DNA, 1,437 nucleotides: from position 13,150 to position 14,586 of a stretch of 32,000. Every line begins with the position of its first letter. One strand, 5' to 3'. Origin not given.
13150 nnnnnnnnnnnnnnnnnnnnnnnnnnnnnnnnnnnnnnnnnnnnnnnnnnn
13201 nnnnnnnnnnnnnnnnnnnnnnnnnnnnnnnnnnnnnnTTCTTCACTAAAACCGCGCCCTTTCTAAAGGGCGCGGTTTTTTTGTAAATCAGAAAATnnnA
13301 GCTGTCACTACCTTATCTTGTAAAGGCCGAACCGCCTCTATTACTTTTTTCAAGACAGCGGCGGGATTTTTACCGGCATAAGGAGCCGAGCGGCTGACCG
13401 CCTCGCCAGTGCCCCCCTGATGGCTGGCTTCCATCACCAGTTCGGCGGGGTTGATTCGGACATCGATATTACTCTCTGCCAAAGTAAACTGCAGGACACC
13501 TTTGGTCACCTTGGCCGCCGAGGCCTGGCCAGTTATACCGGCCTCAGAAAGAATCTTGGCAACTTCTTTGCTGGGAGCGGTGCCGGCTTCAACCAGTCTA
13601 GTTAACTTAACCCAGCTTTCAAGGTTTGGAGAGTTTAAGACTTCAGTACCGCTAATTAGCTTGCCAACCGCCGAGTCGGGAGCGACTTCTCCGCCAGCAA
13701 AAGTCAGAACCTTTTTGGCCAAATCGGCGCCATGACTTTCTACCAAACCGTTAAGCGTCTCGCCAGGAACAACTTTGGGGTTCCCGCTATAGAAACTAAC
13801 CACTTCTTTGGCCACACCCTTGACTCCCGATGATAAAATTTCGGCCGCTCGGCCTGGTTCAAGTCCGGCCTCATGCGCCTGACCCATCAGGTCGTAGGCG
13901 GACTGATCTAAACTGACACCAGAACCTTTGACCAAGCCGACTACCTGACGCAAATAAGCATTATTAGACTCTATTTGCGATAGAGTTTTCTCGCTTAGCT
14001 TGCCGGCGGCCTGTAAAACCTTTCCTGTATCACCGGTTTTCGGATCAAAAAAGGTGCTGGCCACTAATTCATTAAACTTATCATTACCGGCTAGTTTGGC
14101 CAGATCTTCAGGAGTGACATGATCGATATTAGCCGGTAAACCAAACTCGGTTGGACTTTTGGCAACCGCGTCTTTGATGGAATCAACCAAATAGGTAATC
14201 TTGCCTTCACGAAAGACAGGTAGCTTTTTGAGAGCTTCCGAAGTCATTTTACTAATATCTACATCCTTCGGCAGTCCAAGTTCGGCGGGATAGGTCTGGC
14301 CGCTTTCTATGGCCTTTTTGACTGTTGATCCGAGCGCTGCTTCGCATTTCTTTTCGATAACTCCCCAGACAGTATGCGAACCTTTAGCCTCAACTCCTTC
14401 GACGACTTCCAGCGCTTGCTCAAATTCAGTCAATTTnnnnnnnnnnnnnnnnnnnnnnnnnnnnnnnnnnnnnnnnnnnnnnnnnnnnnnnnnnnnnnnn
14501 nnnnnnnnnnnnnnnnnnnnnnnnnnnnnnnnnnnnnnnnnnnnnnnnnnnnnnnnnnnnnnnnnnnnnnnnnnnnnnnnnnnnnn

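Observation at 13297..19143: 5.8-kb ORF encoding a 1,948-aa, three-TM modular giant protein with no recognisable catalytic core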

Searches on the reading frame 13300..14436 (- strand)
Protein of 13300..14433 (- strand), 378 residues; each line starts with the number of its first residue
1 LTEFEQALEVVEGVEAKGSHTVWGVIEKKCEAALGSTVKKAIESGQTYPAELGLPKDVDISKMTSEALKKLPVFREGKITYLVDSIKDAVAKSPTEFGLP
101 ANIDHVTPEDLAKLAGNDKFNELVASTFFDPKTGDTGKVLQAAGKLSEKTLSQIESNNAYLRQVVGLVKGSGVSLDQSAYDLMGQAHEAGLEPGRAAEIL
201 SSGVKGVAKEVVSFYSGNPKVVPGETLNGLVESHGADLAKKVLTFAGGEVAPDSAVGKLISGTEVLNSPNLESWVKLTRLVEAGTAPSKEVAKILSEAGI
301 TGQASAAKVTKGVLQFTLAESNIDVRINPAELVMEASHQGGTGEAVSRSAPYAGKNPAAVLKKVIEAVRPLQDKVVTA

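Call 49: search_solved_structures(query=A4, max_evalue=10)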
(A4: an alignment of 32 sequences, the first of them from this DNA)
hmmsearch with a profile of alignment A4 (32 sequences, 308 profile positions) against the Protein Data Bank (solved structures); distinct sequences matched with E-value up to 10: 39.
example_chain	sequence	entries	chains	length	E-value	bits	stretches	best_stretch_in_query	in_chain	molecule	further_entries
9jo8_A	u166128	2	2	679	2.7e-20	76.9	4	77-142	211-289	TALE repeat protein targeting mitochondiral ND1-L gene. | TALE repeat protein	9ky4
9ld1_A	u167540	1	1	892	2.7e-17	67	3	77-164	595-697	inactivate TOD4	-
9lcz_A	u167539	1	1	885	6.4e-17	65.8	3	77-118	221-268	Inactivate TOD6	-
9lcx_A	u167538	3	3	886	8.6e-17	65.4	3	77-118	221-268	Inactivate TOD6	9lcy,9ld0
2ypf_A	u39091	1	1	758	3e-16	63.6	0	77-142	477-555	AVRBS3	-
3ugm_A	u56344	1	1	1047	1.2e-13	55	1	77-118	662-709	TAL effector AvrBs3/PthA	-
4gjp_A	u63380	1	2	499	1.1e-12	51.8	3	77-143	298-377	Hax3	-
4osk_A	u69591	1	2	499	5.9e-12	49.5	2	77-118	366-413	Hax3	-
6jtq_A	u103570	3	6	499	1.2e-11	48.5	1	77-142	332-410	TAL effector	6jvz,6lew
6jw3_A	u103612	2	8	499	1.7e-11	48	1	77-142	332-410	TAL effector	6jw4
6jw5_A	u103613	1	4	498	1.7e-11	47.9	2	77-143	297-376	TAL effector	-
6jw0_A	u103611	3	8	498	2e-11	47.8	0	77-116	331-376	TAL effector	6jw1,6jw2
4osj_A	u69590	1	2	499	2.3e-11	47.5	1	77-117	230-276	Hax3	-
3v6p_A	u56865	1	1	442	5.8e-11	46.2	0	77-116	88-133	dHax3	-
4osw_A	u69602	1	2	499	6.9e-11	46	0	77-116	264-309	Hax3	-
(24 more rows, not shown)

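Call 50: search_solved_structures(query=A4, max_evalue=1e-15, show_alignments=2)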
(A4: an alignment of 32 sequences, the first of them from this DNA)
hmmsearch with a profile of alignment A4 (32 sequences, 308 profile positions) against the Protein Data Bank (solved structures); distinct sequences matched with E-value up to 1e-15: 5.
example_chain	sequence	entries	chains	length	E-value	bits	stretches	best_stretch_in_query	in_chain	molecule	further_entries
9jo8_A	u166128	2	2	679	2.7e-20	76.9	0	77-142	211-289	TALE repeat protein targeting mitochondiral ND1-L gene. | TALE repeat protein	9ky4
9ld1_A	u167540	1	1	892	2.7e-17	67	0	77-164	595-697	inactivate TOD4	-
9lcz_A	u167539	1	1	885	6.4e-17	65.8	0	77-118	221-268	Inactivate TOD6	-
9lcx_A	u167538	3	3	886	8.6e-17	65.4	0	77-118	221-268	Inactivate TOD6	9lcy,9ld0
2ypf_A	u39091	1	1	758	3e-16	63.6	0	77-142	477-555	AVRBS3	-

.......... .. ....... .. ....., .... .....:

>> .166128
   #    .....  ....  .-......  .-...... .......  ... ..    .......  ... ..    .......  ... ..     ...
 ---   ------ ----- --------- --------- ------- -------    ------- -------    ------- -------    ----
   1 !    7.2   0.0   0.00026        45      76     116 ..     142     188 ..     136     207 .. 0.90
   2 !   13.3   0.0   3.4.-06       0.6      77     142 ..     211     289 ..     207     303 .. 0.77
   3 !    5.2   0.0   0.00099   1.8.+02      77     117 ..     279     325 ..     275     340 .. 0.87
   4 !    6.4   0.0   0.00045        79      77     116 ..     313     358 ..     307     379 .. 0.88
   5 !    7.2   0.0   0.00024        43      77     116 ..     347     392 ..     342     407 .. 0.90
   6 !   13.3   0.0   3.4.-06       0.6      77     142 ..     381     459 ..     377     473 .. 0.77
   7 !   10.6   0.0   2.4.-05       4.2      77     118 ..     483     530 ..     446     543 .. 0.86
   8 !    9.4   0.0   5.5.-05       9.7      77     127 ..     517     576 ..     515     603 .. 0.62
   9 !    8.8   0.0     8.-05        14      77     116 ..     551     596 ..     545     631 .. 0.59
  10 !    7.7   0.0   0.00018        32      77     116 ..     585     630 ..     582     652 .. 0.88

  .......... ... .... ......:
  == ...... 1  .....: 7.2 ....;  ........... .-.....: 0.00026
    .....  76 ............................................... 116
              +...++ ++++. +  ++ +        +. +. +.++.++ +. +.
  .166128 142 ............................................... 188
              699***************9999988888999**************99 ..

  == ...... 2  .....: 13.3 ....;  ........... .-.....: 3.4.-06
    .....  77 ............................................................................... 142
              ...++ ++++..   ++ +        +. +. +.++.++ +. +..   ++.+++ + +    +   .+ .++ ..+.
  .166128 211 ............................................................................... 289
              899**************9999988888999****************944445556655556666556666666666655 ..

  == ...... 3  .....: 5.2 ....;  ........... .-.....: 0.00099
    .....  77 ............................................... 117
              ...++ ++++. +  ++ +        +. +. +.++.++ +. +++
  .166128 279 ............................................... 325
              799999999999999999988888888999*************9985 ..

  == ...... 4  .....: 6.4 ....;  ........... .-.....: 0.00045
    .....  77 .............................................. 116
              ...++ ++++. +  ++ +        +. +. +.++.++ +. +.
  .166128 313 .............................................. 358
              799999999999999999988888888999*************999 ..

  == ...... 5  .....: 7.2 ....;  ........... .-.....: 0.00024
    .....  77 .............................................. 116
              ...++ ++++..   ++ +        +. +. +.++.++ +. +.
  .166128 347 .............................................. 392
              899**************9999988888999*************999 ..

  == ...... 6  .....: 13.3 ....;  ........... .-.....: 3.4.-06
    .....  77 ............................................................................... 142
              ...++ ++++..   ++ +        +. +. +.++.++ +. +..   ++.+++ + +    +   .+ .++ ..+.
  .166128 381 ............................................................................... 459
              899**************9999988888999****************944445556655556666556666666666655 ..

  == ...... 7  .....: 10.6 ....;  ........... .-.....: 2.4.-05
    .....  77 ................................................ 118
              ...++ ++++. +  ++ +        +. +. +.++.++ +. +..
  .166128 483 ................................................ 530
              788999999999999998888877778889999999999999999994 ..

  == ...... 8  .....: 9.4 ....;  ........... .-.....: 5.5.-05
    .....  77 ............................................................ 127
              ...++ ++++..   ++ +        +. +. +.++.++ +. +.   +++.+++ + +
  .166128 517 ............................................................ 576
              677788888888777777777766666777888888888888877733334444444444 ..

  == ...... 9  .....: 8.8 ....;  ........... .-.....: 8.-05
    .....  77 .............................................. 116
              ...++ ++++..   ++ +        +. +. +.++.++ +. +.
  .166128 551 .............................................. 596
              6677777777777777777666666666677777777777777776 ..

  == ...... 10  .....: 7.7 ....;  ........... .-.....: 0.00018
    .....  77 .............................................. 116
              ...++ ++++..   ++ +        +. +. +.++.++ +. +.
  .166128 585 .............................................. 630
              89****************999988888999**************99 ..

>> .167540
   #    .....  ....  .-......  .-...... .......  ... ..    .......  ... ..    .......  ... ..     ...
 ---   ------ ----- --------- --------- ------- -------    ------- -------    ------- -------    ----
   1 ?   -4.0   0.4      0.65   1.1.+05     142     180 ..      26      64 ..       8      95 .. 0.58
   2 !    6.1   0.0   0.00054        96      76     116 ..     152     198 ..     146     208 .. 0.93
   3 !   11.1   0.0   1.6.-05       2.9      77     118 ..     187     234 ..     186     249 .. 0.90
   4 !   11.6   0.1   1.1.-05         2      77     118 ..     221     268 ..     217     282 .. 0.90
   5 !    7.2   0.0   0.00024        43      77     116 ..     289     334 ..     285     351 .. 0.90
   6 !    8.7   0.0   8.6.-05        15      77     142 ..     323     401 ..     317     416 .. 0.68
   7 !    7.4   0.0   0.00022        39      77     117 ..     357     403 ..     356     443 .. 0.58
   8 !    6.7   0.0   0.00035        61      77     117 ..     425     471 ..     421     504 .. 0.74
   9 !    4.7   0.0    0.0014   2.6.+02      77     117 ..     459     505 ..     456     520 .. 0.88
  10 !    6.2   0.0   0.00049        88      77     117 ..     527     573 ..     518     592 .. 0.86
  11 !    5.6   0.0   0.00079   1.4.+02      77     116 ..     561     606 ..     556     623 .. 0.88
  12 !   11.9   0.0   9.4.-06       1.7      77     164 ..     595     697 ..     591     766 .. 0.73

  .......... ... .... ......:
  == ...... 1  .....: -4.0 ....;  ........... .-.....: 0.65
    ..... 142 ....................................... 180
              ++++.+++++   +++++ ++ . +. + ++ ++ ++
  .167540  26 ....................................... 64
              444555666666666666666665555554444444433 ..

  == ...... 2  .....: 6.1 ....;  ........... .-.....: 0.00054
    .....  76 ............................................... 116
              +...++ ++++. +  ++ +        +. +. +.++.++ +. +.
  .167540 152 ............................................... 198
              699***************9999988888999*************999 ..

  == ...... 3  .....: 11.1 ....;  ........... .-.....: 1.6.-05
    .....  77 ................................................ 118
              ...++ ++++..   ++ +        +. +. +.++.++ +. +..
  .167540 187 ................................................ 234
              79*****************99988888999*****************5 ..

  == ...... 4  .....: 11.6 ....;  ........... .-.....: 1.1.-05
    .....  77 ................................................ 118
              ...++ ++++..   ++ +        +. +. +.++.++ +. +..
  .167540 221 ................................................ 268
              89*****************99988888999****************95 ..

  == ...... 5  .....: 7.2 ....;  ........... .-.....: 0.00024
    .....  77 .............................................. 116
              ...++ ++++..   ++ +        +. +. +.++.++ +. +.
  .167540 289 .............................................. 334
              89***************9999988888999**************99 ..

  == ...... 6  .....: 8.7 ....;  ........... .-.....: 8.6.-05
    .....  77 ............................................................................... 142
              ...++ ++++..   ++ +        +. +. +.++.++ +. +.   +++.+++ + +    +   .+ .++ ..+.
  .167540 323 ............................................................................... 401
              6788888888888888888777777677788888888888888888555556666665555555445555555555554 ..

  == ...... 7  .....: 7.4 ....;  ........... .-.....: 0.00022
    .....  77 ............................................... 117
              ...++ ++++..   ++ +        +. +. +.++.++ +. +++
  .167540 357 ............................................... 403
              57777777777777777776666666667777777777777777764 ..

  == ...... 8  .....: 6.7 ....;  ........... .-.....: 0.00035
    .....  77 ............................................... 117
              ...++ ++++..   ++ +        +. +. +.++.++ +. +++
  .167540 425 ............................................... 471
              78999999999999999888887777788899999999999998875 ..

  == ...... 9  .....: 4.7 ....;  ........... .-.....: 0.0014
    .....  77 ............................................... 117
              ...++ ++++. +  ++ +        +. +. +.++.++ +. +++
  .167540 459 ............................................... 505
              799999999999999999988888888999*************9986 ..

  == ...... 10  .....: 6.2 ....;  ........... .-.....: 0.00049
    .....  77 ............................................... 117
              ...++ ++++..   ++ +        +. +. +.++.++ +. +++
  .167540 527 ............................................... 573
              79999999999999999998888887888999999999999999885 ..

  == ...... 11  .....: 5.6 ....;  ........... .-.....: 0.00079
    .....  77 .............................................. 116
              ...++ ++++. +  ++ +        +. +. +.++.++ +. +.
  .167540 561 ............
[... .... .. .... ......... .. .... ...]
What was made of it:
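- On TAL effector / TALE-like repeat proteins: The best per-repeat independent E-value is 0.6 and the others run from 2 to 180 (call 50).
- Closest known: TAL effector repeats. Same: The summed E-value is 2.7e-20 (calls 49, 50).
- Closest known: TAL effector repeats. Different: The best single-repeat E-value is 0.6 (call 50).
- Tried and rejected: The summed E of 2.7e-20 is an artefact of many identical weak repeats (calls 49, 50).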

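Call 55: predict_structure(alignment_id=A4)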
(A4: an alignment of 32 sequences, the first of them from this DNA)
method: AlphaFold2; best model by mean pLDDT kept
length: 379 residues; sequences in the alignment: 32
mean_pLDDT: 91.7   pTM: 0.78
mean pLDDT of the five models: 91.7, 90.2, 89.6, 88.5, 88.5
residues with pLDDT >= 90: 305; 70-90: 56; 50-70: 18; < 50: 0
segments of 3 or more residues with pLDDT < 50: none
pLDDT, mean of each block of 10 residues (from residue 1): 92 96 95 87 73 70 73 86 95 98 95 98 97 93 92 94 96 91 93 95 82 92 92 94 95 94 95 97 96 96 96 97 96 96 88 98 96 71
secondary structure, 60 per line:
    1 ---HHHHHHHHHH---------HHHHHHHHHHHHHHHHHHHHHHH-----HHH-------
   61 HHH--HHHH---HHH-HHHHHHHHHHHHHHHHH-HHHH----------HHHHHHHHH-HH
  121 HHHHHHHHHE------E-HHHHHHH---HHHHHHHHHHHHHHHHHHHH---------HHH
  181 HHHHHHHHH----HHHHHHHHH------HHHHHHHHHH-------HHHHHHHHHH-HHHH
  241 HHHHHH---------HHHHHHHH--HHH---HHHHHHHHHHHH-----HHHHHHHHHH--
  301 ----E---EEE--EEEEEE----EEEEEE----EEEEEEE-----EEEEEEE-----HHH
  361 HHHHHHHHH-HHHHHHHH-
elements in order: H4-13 H23-45 H66-69 H77-93 H95-98 H109-117 H119-129 H139-145 H149-168 H178-189 H194-202 H209-218 H226-235 H237-246 H256-263 H272-283 H289-298 E309-311 E314-319 E324-329 E334-340 E346-352 H358-369 H371-378
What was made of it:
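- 13300..14433 (-): C-terminal domain, aa 1571-1948, predicted to lie outside the cytoplasm. AlphaFold pLDDT 91.7, pTM 0.78 (call 55).
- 13381..13512 (-): Five-stranded beta-sheet subdomain of the C-terminal domain, aa ~1878-1921. DSSP on the AlphaFold model (call 55).
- On TAL effector / TALE-like repeat proteins: The second motif is one continuous helix (call 55).
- On LysM (considered because of the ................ motif): The model shows coil plus a long helix with no strands there (call 55).
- Closest known: TAL effector repeats. Different: The second copy is one continuous helix in the model (call 55).
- Checked: The AlphaFold model has about 17 helices, then a five-stranded sheet and two final helices (call 55).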

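Call 57: fold_search(model_id=the predicted structure, library=pdb)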
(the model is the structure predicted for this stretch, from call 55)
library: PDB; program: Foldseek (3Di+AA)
matches with E <= 10: 185; with E <= 0.001: 0
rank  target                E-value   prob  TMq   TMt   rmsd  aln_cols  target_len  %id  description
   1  4h71_B                6.8e-01  0.25  0.10  0.17  15.9       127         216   16  Human Plk1-PBD in complex with Poloxime ((E)-4-(hydroxyimino)-2-isopropyl-5-methylcyclohexa-2,5-dienone) (released 2012-10-03)
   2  3hih_B                7.5e-01  0.28  0.10  0.17  15.3       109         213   13  Structure of human Plk1-PBD with glycerol and sulfate in the phophopeptide binding site (released 2009-06-09)
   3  4h5x_B                9.3e-01  0.33  0.10  0.16  13.3        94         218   12  human Plk1-PBD with a glycerol bound at the phophopeptide binding site (released 2012-10-03)
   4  1q4k_B                9.3e-01  0.21  0.10  0.16  16.0       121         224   15  The polo-box domain of Plk1 in complex with a phospho-peptide (released 2003-11-11)
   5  4j7b_B                9.8e-01  0.13  0.10  0.16  15.1       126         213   10  Crystal structure of polo-like kinase 1 (released 2013-07-24)
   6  7zgn_A                1.1e+00  0.94  0.12  0.09   3.3        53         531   17  Plant/insect N-glycan active PNGase (released 2022-09-07)
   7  4dfw_A                1.1e+00  0.54  0.12  0.19  11.8        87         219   11  Oxime-based Post Solid-phase Peptide Diversification: Identification of High Affinity Polo-like Kinase 1 (Plk1) Polo-b (released 2012-03-28)
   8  4lkm_C                1.1e+00  0.21  0.10  0.16  15.1       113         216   14  Crystal structure of Plk1 Polo-box domain in complex with PL-74 (released 2013-12-11)
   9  5j19_A                1.1e+00  0.44  0.10  0.16  11.9        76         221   13  phospho-Pon binding-induced Plk1 dimerization (released 2016-06-15)
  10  4h71_A                1.1e+00  0.18  0.10  0.16  14.0       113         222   11  Human Plk1-PBD in complex with Poloxime ((E)-4-(hydroxyimino)-2-isopropyl-5-methylcyclohexa-2,5-dienone) (released 2012-10-03)
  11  5x3s_A                1.2e+00  0.14  0.09  0.15  15.2       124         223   11  Crystal structure of mouse Plk1-PBD in complex with phosphopeptide from HEF1 (799-809) (released 2017-12-20)
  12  9fjh_A                1.2e+00  0.41  0.10  0.16  11.4        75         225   13  Two PLK1 PBD proteins bound to CENP-U(58-114) phosphorylated at Thr78 and Thr98 (released 2025-09-24)
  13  3p34_A                1.3e+00  0.47  0.12  0.18   7.5        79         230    8  Polo-like kinase I Polo-box domain in complex with MQSpTPL phosphopeptide (released 2011-04-27)
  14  4whh_A                1.4e+00  0.16  0.10  0.17  13.9       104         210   12  A New Class of Peptidomimetics Targeting the Polo-box Domain of Polo-like kinase 1 (released 2014-12-03)
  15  8wfp_B                1.5e+00  0.41  0.12  0.19  11.3        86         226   12  Crystal structure of polo-like kinase(PLK1)PBD in complex with DD-1 (released 2024-09-25)
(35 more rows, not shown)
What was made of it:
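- Tried and rejected: Foldseek of the C-terminal domain against PDB gave a best E of 0.68, to the polo-box domain (call 57).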
